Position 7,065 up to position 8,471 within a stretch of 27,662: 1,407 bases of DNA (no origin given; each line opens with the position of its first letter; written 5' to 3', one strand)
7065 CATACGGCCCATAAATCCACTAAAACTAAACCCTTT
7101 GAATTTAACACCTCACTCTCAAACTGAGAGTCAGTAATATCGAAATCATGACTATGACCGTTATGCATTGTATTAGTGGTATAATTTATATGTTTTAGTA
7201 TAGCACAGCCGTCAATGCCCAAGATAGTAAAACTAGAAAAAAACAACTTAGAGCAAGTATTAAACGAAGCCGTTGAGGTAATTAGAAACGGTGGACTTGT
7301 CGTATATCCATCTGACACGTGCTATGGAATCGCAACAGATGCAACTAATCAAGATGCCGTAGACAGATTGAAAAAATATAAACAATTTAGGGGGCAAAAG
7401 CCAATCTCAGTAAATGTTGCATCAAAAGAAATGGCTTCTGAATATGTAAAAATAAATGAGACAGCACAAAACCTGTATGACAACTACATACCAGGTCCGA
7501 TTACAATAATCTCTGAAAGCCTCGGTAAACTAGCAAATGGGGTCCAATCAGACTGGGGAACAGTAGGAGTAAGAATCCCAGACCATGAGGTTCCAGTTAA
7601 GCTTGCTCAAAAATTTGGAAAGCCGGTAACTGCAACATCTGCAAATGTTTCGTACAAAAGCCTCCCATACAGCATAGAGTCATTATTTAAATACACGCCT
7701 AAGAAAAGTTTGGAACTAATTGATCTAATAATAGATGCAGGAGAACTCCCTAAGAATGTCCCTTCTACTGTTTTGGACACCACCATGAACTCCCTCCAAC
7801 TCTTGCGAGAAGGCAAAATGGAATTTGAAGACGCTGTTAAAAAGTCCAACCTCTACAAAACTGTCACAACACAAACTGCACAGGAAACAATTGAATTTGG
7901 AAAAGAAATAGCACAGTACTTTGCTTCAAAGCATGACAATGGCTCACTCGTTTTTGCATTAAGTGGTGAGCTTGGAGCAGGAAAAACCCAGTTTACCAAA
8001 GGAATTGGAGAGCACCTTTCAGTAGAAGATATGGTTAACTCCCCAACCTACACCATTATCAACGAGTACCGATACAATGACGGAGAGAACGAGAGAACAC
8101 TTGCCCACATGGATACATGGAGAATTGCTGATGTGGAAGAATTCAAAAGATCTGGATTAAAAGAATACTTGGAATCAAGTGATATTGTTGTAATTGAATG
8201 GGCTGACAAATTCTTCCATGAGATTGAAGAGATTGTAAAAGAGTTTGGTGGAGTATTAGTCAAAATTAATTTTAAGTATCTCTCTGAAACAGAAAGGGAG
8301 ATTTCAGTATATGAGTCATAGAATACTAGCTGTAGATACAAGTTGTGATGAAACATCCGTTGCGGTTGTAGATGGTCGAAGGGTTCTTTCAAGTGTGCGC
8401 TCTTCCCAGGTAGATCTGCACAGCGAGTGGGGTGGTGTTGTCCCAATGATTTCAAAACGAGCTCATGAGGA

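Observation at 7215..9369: TsaC-TsaE fusion translationally coupled to TsaD, with no TsaB nearby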

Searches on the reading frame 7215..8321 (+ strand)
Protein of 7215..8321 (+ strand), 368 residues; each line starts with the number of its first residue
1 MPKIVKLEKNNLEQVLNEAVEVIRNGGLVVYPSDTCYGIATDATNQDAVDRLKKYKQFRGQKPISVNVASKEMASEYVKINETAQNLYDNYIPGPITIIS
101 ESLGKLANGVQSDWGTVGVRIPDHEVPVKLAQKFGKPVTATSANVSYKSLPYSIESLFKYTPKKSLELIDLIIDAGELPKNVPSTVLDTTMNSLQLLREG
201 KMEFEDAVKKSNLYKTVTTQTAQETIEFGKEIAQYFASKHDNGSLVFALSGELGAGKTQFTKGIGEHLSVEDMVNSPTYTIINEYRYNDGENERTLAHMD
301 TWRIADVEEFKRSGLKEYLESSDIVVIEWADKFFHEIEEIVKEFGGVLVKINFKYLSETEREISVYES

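Call 3: search_protein_families(library=pfam, proteins=[window:7215-8318:+], max_evalue=0.01)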
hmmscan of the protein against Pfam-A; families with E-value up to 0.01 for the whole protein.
window:7215-8318:+ (368 aa): 2 families
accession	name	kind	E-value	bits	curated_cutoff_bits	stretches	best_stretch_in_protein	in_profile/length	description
PF01300.24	Sua5_yciO_yrdC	-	1.6e-44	152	25.1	1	21-200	1-178/178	Telomere recombination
PF02367.23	TsaE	-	3.7e-31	108.2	26.6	1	220-342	2-110/128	Threonylcarbamoyl adenosine biosynthesis protein TsaE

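Call 4: search_protein_families(library=ncbifam, proteins=[window:7215-8318:+], max_evalue=0.01)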
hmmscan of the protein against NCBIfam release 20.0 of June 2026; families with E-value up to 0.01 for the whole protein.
window:7215-8318:+ (368 aa): 5 families
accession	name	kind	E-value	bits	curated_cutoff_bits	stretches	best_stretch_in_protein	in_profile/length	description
TIGR00057.1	TIGR00057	equivalog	2.6e-50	170.5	123.2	1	10-205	5-195/202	L-threonylcarbamoyladenylate synthase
TIGR00150.1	T6A_YjeE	equivalog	1e-25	90.1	60.1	1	224-365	7-131/135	tRNA (adenosine(37)-N6)-threonylcarbamoyltransferase complex ATPase subunit type 1 TsaE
NF007931.0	PRK10646.1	equivalog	1.5e-17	63.9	246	1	221-331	10-111/153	tRNA (adenosine(37)-N6)-threonylcarbamoyltransferase complex ATPase subunit type 1 TsaE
NF007919.1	PRK10634.1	equivalog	2.5e-16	59.7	175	1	20-161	2-146/176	L-threonylcarbamoyladenylate synthase type 1 TsaC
TIGR00143.1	hypF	equivalog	1.1e-08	33.7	466.1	1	10-149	188-326/741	carbamoyltransferase HypF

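Call 9: find_homologous_proteins(query=window:7215-8318:+, max_evalue=1e-10)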
Query window:7215-8318:+ (368 aa): 1335 proteins with E <= 1e-10 among 4970 candidates; the best 120 are listed.
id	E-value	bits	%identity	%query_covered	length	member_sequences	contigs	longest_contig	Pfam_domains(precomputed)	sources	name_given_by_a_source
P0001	5.3e-239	810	100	100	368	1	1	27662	PF01300.25,PF02367.24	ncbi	-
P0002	5.9e-187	639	75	100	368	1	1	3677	PF01300.25,PF02367.24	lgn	-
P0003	2.4e-176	604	71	99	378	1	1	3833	PF01300.25,PF02367.24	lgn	-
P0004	1.0e-175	602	72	99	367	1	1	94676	PF01300.25,PF02367.24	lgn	-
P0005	2.9e-175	601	71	99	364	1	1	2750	PF01300.25,PF02367.24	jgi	jgi:L-threonylcarbamoyladenylate synthase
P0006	3.5e-170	584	69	99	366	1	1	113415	PF01300.25,PF02367.24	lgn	-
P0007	9.7e-166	569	67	99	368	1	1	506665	PF01300.25,PF02367.24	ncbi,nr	ncbi:threonylcarbamoyl-AMP synthase [Candidatus Dojkabacteria bacterium]|nr:threonylcarbamoyl-AMP sy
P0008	4.7e-164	564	67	99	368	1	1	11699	PF01300.25,PF02367.24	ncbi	-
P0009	9.7e-164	563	67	99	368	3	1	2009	PF01300.25,PF02367.24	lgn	-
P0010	4.2e-163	561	66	99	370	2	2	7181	PF01300.25,PF02367.24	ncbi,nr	ncbi:MAG TPA: L-threonylcarbamoyladenylate synthase [Candidatus Dojkabacteria bacterium]|nr:L-threon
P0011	2.2e-161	555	67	99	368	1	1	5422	PF01300.25,PF02367.24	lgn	-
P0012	3.1e-158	545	64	99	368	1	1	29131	PF01300.25,PF02367.24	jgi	-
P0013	1.8e-157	542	65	99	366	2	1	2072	PF01300.25,PF02367.24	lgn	-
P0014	2.1e-157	542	65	99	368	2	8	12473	PF01300.25,PF02367.24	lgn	-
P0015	1.5e-156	539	65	99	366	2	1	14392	PF01300.25,PF02367.24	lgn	-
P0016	4.1e-155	534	65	99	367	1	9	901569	PF01300.25,PF02367.24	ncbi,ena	-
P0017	1.5e-154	533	64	99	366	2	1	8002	PF01300.25,PF02367.24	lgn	-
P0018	1.6e-154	532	65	99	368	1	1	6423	PF01300.25,PF02367.24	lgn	-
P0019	2.8e-152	525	65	99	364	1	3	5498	PF01300.25,PF02367.24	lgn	-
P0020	3.4e-152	525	63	99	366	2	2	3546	PF01300.25,PF02367.24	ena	-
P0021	2.8e-151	522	63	99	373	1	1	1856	PF01300.25,PF02367.24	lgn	-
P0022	8.4e-149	514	61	99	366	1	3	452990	PF01300.25,PF02367.24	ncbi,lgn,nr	ncbi:threonylcarbamoyl-AMP synthase [bacterium]|nr:threonylcarbamoyl-AMP synthase [bacterium]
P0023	1.5e-148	513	62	99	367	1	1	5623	PF01300.25,PF02367.24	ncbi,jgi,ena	-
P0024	3.7e-148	512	61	99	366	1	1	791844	PF01300.25,PF02367.24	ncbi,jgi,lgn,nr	ncbi:L-threonylcarbamoyladenylate synthase [Candidatus Dojkabacteria bacterium]|jgi:L-threonylcarbam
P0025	1.2e-138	480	61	99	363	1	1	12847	PF01300.25,PF02367.24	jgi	jgi:L-threonylcarbamoyladenylate synthase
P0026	1.1e-135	471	60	98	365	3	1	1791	PF01300.25,PF02367.24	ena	-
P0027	3.1e-133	462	59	99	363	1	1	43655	PF01300.25,PF02367.24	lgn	-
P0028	4.9e-133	462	59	99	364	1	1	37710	PF01300.25,PF02367.24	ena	-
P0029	1.0e-132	461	57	99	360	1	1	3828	PF01300.25,PF02367.24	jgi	jgi:L-threonylcarbamoyladenylate synthase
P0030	1.2e-131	457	57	99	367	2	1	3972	PF01300.25,PF02367.24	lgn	-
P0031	5.2e-131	455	59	98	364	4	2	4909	PF01300.25,PF02367.24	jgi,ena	-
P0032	8.5e-131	454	59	98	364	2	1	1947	PF01300.25,PF02367.24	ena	-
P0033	1.6e-130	454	58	99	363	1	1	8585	PF01300.25,PF02367.24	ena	-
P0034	1.9e-130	453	57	99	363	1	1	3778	PF01300.25,PF02367.24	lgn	-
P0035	2.5e-130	453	65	82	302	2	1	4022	PF01300.25,PF02367.24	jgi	jgi:tRNA threonylcarbamoyl adenosine modification protein (Sua5/YciO/YrdC/YwlC family)/tRNA threonyl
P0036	5.1e-130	452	57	99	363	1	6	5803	PF01300.25,PF02367.24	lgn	-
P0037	5.6e-130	452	58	98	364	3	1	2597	PF01300.25,PF02367.24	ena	-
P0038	6.9e-130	451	58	99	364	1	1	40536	PF01300.25,PF02367.24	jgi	jgi:L-threonylcarbamoyladenylate synthase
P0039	8.4e-130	451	58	98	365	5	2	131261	PF01300.25,PF02367.24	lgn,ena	-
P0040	1.1e-129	451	56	99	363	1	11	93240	PF01300.25,PF02367.24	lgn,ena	-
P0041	1.3e-129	451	56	99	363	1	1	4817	PF01300.25,PF02367.24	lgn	-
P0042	1.7e-129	450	57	99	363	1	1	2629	PF01300.25,PF02367.24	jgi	-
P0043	2.0e-129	450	58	98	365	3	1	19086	PF01300.25,PF02367.24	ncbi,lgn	-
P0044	2.0e-129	450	56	98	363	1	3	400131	PF01300.25,PF02367.24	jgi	jgi:L-threonylcarbamoyladenylate synthase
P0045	2.2e-129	450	58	98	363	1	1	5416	PF01300.25,PF02367.24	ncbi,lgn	-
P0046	2.6e-129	450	57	99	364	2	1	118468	PF01300.25,PF02367.24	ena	-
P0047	4.3e-129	449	58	99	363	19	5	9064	PF01300.25,PF02367.24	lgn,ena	-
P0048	1.6e-128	447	58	98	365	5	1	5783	PF01300.25,PF02367.24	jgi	jgi:L-threonylcarbamoyladenylate synthase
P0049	2.6e-128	446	57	99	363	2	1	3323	PF01300.25,PF02367.24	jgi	-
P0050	3.7e-128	446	57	98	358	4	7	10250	PF01300.25,PF02367.24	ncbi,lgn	-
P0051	5.6e-128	445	56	99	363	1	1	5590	PF01300.25,PF02367.24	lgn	-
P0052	5.8e-128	445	56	99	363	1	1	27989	PF01300.25,PF02367.24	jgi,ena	jgi:L-threonylcarbamoyladenylate synthase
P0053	6.2e-128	445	56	99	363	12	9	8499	PF01300.25,PF02367.24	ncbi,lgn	-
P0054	7.0e-128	445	57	99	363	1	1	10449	PF01300.25,PF02367.24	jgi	-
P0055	2.0e-127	443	55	99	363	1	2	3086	PF01300.25,PF02367.24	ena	-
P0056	3.4e-127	443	57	98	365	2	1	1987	PF01300.25,PF02367.24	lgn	-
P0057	6.0e-127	442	57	97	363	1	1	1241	PF01300.25,PF02367.24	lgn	-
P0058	1.0e-126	441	56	97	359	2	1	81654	PF01300.25,PF02367.24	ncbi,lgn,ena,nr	ncbi:threonylcarbamoyl-AMP synthase [bacterium]|nr:threonylcarbamoyl-AMP synthase [bacterium]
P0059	1.5e-126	440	56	98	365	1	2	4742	PF01300.25,PF02367.24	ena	-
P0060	1.8e-126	440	57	98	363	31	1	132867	PF01300.25,PF02367.24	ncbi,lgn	-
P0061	2.3e-126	440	56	97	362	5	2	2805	PF01300.25,PF02367.24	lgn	-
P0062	2.6e-126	440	56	99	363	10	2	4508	PF01300.25,PF02367.24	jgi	-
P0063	2.9e-126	440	58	99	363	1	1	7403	PF01300.25,PF02367.24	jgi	jgi:L-threonylcarbamoyladenylate synthase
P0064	5.6e-126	439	56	97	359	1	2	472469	PF01300.25,PF02367.24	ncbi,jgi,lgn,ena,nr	ncbi:threonylcarbamoyl-AMP synthase [bacterium]|nr:threonylcarbamoyl-AMP synthase [bacterium]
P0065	5.8e-126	439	57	98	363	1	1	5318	PF01300.25,PF02367.24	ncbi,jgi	-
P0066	8.4e-126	438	57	99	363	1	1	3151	PF01300.25,PF02367.24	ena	-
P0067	1.3e-125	437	55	99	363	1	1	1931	PF01300.25,PF02367.24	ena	-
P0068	1.4e-125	437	57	97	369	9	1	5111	PF01300.25,PF02367.24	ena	-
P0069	1.4e-125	437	57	99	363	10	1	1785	PF01300.25,PF02367.24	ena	-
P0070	1.9e-125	437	55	99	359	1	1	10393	PF01300.25,PF02367.24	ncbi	ncbi:MAG: L-threonylcarbamoyladenylate synthase [Candidatus Dojkabacteria bacterium]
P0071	1.9e-125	437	55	99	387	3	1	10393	PF01300.25,PF02367.24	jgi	-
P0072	1.9e-125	437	55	99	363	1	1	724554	PF01300.25,PF02367.24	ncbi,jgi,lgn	ncbi:MAG: L-threonylcarbamoyladenylate synthase [Candidatus Dojkabacteria bacterium]|jgi:L-threonylc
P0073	2.3e-125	437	56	97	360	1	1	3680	PF01300.25,PF02367.24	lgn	-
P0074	2.4e-125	437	54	100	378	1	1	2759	PF01300.25,PF02367.24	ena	-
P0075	2.8e-125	436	56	99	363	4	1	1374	PF01300.25,PF02367.24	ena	-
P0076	3.9e-125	436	56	97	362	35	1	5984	PF01300.25,PF02367.24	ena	-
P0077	4.7e-125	436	57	99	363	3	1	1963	PF01300.25,PF02367.24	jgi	-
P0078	5.5e-125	435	55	98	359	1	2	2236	PF01300.25,PF02367.24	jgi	jgi:L-threonylcarbamoyladenylate synthase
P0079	6.9e-125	435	58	96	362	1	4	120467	PF01300.25,PF02367.24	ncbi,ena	-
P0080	9.1e-125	435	57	98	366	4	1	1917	PF01300.25,PF02367.24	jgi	jgi:L-threonylcarbamoyladenylate synthase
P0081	1.0e-124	434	57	99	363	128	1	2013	PF01300.25,PF02367.24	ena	-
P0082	1.1e-124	434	56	97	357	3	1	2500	PF01300.25,PF02367.24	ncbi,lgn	-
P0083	1.3e-124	434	56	98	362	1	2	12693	PF01300.25,PF02367.24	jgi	jgi:L-threonylcarbamoyladenylate synthase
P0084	1.4e-124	434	57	97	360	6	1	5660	PF01300.25,PF02367.24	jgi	jgi:L-threonylcarbamoyladenylate synthase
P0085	1.5e-124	434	56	99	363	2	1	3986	PF01300.25,PF02367.24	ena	-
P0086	2.5e-124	433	56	99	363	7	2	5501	PF01300.25,PF02367.24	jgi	-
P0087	2.8e-124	433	57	99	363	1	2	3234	PF01300.25,PF02367.24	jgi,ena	-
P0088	3.1e-124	433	56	97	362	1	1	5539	PF01300.25,PF02367.24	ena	-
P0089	3.2e-124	433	56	99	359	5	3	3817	PF01300.25,PF02367.24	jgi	-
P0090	3.5e-124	433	56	99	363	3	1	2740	PF01300.25,PF02367.24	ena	-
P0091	4.0e-124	433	56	98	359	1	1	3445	PF01300.25,PF02367.24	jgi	-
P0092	4.5e-124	432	56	98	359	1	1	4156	PF01300.25,PF02367.24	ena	-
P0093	5.3e-124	432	55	99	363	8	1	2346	PF01300.25,PF02367.24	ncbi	-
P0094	5.4e-124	432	56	98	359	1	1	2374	PF01300.25,PF02367.24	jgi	jgi:L-threonylcarbamoyladenylate synthase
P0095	5.4e-124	432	56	99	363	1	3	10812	PF01300.25,PF02367.24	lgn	-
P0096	5.7e-124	432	56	97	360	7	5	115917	PF01300.25,PF02367.24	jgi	jgi:L-threonylcarbamoyladenylate synthase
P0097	7.7e-124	432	51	99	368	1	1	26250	PF01300.25,PF02367.24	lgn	-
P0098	7.7e-124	432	55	99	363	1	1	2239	PF01300.25,PF02367.24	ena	-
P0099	8.6e-124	431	57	99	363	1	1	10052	PF01300.25,PF02367.24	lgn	-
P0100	1.0e-123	431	56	97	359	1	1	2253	PF01300.25,PF02367.24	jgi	-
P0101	1.2e-123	431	56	99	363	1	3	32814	PF01300.25,PF02367.24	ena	-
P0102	1.3e-123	431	56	97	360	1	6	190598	PF01300.25,PF02367.24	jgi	jgi:L-threonylcarbamoyladenylate synthase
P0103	1.4e-123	431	57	96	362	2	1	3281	PF01300.25,PF02367.24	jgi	jgi:L-threonylcarbamoyladenylate synthase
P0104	1.4e-123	431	56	98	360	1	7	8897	PF01300.25,PF02367.24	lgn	-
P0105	1.5e-123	431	56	99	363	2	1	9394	PF01300.25,PF02367.24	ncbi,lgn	-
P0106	1.8e-123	430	55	97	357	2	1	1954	PF01300.25,PF02367.24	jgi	jgi:L-threonylcarbamoyladenylate synthase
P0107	1.9e-123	430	54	99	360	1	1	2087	PF01300.25,PF02367.24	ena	-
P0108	2.1e-123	430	54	99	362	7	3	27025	PF01300.25,PF02367.24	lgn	-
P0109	2.2e-123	430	55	97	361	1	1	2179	PF01300.25,PF02367.24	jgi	-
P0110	2.2e-123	430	55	99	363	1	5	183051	PF01300.25,PF02367.24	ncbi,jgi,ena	-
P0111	2.3e-123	430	51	99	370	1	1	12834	PF01300.25,PF02367.24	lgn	-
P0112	2.4e-123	430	55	99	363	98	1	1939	PF01300.25,PF02367.24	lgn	-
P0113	2.5e-123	430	56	99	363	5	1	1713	PF01300.25,PF02367.24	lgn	-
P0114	3.5e-123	429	56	96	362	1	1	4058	PF01300.25,PF02367.24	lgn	-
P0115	5.0e-123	429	52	96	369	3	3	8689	PF01300.25,PF02367.24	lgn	-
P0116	5.3e-123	429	55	99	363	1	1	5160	PF01300.25,PF02367.24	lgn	-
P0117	5.5e-123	429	54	99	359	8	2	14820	PF01300.25,PF02367.24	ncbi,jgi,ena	ncbi:MAG: L-threonylcarbamoyladenylate synthase [Candidatus Dojkabacteria bacterium]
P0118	7.1e-123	428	55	99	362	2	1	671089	PF01300.25,PF02367.24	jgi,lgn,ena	-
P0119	7.1e-123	428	57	99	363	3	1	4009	PF01300.25,PF02367.24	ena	-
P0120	8.2e-123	428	54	99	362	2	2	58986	PF01300.25,PF02367.24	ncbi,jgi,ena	ncbi:MAG: L-threonylcarbamoyladenylate synthase [Candidatus Dojkabacteria bacterium]|jgi:L-threonylc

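Call 14: find_encoding_contigs(protein=P0016, flank=10000, max_places=3)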
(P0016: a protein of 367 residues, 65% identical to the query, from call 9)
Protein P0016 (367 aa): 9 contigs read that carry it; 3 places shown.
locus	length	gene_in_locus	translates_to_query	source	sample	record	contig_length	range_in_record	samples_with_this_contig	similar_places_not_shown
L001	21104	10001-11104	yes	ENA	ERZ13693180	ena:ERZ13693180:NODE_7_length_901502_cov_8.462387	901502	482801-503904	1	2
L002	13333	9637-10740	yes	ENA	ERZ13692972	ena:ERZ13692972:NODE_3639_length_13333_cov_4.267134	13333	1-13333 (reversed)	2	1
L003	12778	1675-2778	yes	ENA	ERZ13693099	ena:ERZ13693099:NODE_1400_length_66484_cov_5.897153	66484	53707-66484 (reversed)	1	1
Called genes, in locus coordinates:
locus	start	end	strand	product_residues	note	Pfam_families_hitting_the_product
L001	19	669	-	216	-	-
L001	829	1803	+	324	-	-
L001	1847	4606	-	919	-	-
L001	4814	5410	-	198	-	PF01726:LexA_DNA_bind, PF00717:Peptidase_S24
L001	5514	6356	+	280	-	PF26305:CD_NTase_C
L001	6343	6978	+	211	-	PF18153:Cap15_CD_rec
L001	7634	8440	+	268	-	PF00990:GGDEF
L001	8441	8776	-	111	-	PF14595:Thioredoxin_9 (weak), PF00085:Thioredoxin, PF13098:Thioredoxin_2 (faint)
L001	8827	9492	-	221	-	-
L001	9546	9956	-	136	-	PF11969:DcpS_C, PF01230:HIT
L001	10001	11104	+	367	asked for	PF01300:Sua5_yciO_yrdC, PF02367:TsaE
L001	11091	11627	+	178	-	-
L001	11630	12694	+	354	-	PF00814:TsaD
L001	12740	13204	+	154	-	-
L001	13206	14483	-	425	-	PF03952:Enolase_N, PF00113:Enolase_C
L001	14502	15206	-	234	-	PF00702:Hydrolase, PF13419:HAD_2, PF13242:Hydrolase_like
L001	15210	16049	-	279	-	PF01145:Band_7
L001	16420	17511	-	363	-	-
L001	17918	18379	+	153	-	-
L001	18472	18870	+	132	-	PF00903:Glyoxalase, PF18029:Glyoxalase_6 (weak)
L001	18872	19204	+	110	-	PF00459:Inositol_P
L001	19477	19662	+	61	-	PF00459:Inositol_P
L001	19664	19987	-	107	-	-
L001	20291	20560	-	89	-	PF21956:DUF6922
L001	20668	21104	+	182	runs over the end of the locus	PF12917:YfbR-like, PF13023:HD_3, PF01966:HD (faint)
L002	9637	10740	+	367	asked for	PF01300:Sua5_yciO_yrdC, PF02367:TsaE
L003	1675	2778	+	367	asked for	PF01300:Sua5_yciO_yrdC, PF02367:TsaE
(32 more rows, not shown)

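Call 17: search_protein_families(library=ncbifam, proteins=[L001:11091-11624:+, L001:12740-13201:+, L001:8827-9489:-], max_evalue=1)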
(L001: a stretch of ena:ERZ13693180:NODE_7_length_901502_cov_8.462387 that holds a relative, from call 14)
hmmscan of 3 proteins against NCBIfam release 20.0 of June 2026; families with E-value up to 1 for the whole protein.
L001:11091-11624:+ (178 aa): 0 families

L001:12740-13201:+ (154 aa): 0 families

L001:8827-9489:- (220 aa): 0 families

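Call 18: find_encoding_contigs(protein=P0024, flank=10000, max_places=1)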
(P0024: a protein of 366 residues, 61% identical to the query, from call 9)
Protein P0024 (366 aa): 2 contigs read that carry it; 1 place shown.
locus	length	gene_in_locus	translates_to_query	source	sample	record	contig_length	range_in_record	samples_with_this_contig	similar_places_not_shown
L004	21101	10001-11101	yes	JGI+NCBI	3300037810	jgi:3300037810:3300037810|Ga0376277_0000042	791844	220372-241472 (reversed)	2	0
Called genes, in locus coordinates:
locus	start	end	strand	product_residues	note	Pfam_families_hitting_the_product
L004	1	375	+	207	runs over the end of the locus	PF04326:SLFN_AlbA_2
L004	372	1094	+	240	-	-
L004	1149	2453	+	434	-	PF00239:Resolvase, PF07508:Recombinase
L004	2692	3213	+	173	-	PF11645:PDDEXK_5 (weak)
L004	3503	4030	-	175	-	PF00293:NUDIX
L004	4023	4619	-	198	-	-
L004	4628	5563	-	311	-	PF00583:Acetyltransf_1, PF13673:Acetyltransf_10 (faint), PF13508:Acetyltransf_7, PF00583:Acetyltransf_1 (weak), PF13508:Acetyltransf_7 (weak)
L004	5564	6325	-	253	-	PF03848:TehB (weak), PF01209:Ubie_methyltran, PF13489:Methyltransf_23, PF07021:MetW (weak), PF13847:Methyltransf_31, PF08241:Methyltransf_11, PF08242:Methyltransf_12, PF13649:Methyltransf_25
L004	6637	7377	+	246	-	PF00106:adh_short, PF13561:adh_short_C2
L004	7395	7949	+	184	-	PF01966:HD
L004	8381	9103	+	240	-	PF00990:GGDEF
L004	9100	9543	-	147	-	-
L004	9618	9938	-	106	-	PF00085:Thioredoxin, PF13098:Thioredoxin_2 (weak), PF13905:Thioredoxin_8 (faint), PF07449:HyaE (weak)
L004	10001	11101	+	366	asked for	PF01300:Sua5_yciO_yrdC, PF02367:TsaE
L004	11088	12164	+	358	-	PF00814:TsaD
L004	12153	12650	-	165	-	-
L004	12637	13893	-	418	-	PF03952:Enolase_N, PF00113:Enolase_C, PF13378:MR_MLE_C (weak)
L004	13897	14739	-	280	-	PF01145:Band_7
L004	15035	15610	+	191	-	-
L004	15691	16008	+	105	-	-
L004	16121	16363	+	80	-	-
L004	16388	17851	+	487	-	PF02788:RuBisCO_large_N, PF00016:RuBisCO_large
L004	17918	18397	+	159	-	PF13420:Acetyltransf_4, PF00583:Acetyltransf_1, PF13673:Acetyltransf_10, PF13508:Acetyltransf_7, PF08445:FR47 (weak)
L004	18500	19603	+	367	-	PF02646:RmuC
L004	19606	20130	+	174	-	PF00293:NUDIX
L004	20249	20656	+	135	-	-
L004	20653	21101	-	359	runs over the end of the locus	PF08903:DUF1846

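Call 19: find_encoding_contigs(protein=P0064, flank=10000, max_places=1)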
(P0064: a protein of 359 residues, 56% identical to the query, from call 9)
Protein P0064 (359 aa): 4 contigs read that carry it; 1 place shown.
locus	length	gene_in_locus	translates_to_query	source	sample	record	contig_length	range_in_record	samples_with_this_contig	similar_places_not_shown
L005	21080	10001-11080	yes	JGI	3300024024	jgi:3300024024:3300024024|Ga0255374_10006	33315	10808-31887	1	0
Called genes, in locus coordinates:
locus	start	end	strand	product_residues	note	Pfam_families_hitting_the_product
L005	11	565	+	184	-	-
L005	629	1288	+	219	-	PF00072:Response_reg, PF00486:Trans_reg_C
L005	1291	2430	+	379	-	PF00672:HAMP, PF00512:HisKA, PF02518:HATPase_c, PF13589:HATPase_c_3 (weak)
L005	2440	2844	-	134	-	PF23477:zf_Tbcl_2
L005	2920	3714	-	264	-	PF13641:Glyco_tranf_2_3, PF00535:Glycos_transf_2, PF10111:Glyco_tranf_2_2 (weak)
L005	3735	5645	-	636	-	PF13205:Big_5 (weak), PF00246:Peptidase_M14, PF10994:DUF2817, PF24827:AstE_AspA_cat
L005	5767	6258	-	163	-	PF00856:SET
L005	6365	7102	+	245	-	-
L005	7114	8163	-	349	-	-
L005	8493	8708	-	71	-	PF01371:Trp_repressor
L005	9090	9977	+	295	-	PF00990:GGDEF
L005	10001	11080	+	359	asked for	PF01300:Sua5_yciO_yrdC, PF02367:TsaE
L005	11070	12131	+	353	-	PF00814:TsaD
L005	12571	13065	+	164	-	PF01467:CTP_transf_like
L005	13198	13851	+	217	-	PF00173:Cyt-b5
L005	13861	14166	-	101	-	-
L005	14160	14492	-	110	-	PF18924:DUF5674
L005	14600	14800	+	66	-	-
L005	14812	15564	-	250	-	-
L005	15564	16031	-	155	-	PF01741:MscL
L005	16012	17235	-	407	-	-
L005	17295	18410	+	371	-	PF02646:RmuC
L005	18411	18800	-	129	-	-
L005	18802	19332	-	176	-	-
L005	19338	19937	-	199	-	PF18936:DUF5684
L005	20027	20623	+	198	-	-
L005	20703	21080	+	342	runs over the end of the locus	PF00154:RecA_N, PF06745:ATPase (weak), PF08423:Rad51, PF27531:MT3502_N (weak), PF01637:ATPase_2 (weak), PF21096:RecA_C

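Call 20: find_encoding_contigs(protein=P0097, flank=10000, max_places=1)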
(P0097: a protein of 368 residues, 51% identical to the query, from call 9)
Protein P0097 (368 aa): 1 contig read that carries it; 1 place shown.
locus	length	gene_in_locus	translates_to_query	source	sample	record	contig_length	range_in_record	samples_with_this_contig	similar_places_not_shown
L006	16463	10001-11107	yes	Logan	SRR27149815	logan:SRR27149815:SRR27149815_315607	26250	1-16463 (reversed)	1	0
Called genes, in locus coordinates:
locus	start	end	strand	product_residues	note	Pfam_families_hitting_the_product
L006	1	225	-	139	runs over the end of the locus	PF04134:DCC1-like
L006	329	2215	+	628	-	PF00009:GTP_EFTU, PF01926:MMR_HSR1 (faint), PF03144:GTP_EFTU_D2 (weak), PF22042:EF-G_D2 (weak), PF00679:EFG_C, PF21018:BipA_C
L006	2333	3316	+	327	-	PF02615:Ldh_2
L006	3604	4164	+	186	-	-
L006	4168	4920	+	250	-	PF00072:Response_reg, PF00486:Trans_reg_C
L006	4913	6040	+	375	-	PF00672:HAMP (weak), PF00512:HisKA, PF02518:HATPase_c, PF14501:HATPase_c_5 (faint)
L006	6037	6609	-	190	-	-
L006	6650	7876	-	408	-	PF00890:FAD_binding_2, PF01134:GIDA (faint), PF01266:DAO (faint), PF03486:HI0933_like, PF07992:Pyr_redox_2, PF12831:FAD_oxidored, PF13450:NAD_binding_8 (faint), PF22780:HI0933_like_1st, +1 more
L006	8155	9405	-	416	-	PF00860:Xan_ur_permease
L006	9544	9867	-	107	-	PF00085:Thioredoxin, PF14595:Thioredoxin_9 (weak), PF13098:Thioredoxin_2, PF13905:Thioredoxin_8 (faint)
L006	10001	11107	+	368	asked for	PF01300:Sua5_yciO_yrdC, PF02367:TsaE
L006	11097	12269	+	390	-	PF00814:TsaD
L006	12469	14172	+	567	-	PF06418:CTP_synth_N, PF00117:GATase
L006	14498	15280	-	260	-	-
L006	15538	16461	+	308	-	?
